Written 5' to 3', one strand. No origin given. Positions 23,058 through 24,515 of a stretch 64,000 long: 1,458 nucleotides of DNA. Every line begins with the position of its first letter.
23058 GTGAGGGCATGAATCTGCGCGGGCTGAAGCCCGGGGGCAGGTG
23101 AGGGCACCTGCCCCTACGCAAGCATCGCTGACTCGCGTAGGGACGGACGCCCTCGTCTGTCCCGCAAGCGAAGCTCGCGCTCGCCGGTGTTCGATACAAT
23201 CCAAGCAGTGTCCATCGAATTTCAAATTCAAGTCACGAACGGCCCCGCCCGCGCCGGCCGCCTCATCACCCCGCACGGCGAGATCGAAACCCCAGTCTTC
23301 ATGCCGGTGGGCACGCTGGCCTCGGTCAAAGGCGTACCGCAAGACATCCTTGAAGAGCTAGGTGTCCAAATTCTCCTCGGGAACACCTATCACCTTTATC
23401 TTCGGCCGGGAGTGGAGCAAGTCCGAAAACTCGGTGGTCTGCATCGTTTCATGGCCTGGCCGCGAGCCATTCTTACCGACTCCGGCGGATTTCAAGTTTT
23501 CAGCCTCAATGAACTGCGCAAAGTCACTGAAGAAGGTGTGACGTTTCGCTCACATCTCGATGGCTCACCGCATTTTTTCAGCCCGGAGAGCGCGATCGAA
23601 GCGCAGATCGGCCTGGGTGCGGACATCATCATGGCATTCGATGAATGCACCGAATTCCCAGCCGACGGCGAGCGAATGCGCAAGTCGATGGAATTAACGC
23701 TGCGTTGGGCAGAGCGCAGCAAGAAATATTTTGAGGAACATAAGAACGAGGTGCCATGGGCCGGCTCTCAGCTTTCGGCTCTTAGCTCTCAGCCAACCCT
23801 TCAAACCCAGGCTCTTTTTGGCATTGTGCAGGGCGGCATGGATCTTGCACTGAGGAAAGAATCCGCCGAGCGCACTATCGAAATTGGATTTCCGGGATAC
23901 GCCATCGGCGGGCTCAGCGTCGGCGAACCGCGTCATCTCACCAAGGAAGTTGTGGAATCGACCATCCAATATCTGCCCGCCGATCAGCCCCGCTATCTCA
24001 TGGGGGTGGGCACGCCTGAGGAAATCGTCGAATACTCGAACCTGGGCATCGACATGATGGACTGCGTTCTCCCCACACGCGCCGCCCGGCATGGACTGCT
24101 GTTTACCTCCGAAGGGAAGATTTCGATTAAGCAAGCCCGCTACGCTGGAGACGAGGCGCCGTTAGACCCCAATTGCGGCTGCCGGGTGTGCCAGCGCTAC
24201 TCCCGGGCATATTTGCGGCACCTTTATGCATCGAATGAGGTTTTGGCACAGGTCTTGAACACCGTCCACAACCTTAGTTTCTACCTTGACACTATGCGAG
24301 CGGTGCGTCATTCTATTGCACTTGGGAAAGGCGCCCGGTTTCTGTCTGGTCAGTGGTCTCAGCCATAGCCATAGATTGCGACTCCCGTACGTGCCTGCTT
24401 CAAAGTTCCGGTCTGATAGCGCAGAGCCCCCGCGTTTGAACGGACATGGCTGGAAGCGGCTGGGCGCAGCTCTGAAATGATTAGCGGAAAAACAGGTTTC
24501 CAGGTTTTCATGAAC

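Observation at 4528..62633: Superfamily of heptamer-periodic short tandem arrays, mostly paired as hairpins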

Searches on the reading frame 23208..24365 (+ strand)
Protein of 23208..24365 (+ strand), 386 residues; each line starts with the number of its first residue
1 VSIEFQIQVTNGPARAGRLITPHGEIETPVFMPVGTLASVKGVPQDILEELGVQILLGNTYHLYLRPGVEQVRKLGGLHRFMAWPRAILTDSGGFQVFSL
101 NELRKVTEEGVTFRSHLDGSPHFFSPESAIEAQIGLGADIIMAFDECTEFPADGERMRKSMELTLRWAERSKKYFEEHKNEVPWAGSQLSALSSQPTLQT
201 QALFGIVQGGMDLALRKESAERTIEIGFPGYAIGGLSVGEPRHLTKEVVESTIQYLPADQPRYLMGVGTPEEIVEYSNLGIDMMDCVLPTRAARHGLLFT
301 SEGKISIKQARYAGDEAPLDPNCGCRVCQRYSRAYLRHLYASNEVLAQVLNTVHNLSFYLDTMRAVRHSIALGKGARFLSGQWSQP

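Call 63: search_solved_structures(query=window:23208-24365:+, show_alignments=2, max_evalue=1e-20)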
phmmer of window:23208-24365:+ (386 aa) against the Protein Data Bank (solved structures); distinct sequences matched with E-value up to 1e-20: 50.
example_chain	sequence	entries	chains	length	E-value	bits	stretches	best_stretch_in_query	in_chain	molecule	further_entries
10fb_A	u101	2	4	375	2.6e-118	398.7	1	4-380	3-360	Queuine tRNA-ribosyltransferase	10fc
10fa_A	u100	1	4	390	2.9e-118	398.5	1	4-380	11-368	Queuine tRNA-ribosyltransferase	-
1ozm_A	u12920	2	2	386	3.7e-116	391.6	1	4-379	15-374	Queuine tRNA-ribosyltransferase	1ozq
6ygl_A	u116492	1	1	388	7.3e-116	390.6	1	4-379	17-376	Queuine tRNA-ribosyltransferase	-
5n6f_A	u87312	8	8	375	8.6e-116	390.4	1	4-379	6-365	Queuine tRNA-ribosyltransferase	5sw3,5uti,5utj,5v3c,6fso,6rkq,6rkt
5i00_A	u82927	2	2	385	9.7e-116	390.2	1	4-379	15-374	Queuine tRNA-ribosyltransferase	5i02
1y5v_A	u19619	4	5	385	9.7e-116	390.2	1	4-379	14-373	Queuine tRNA-ribosyltransferase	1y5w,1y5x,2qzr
1enu_A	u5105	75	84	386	9.8e-116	390.2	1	4-379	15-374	TRNA-GUANINE TRANSGLYCOSYLASE | QUEUINE TRNA-RIBOSYLTRANSFERASE | TRNA-GUANINE-TRANSGLYCOSYLASE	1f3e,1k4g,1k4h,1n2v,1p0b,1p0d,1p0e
4kwo_A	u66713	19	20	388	1e-115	390.2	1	4-379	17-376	Queuine tRNA-ribosyltransferase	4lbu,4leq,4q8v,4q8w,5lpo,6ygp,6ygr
2oko_A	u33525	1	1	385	2.5e-115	388.8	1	4-379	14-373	Queuine tRNA-ribosyltransferase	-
2pot_A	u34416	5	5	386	2.6e-115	388.8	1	4-379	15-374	Queuine tRNA-ribosyltransferase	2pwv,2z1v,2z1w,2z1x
1efz_A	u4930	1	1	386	2.6e-115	388.8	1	4-379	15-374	TRNA-GUANINE TRANSGLYCOSYLASE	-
3unt_A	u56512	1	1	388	2.6e-115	388.8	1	4-379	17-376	Queuine tRNA-ribosyltransferase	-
1pxg_A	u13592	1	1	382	3.4e-115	388.4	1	4-379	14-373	Queuine tRNA-ribosyltransferase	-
4hsh_A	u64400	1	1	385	3.5e-115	388.4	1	4-379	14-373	Queuine tRNA-ribosyltransferase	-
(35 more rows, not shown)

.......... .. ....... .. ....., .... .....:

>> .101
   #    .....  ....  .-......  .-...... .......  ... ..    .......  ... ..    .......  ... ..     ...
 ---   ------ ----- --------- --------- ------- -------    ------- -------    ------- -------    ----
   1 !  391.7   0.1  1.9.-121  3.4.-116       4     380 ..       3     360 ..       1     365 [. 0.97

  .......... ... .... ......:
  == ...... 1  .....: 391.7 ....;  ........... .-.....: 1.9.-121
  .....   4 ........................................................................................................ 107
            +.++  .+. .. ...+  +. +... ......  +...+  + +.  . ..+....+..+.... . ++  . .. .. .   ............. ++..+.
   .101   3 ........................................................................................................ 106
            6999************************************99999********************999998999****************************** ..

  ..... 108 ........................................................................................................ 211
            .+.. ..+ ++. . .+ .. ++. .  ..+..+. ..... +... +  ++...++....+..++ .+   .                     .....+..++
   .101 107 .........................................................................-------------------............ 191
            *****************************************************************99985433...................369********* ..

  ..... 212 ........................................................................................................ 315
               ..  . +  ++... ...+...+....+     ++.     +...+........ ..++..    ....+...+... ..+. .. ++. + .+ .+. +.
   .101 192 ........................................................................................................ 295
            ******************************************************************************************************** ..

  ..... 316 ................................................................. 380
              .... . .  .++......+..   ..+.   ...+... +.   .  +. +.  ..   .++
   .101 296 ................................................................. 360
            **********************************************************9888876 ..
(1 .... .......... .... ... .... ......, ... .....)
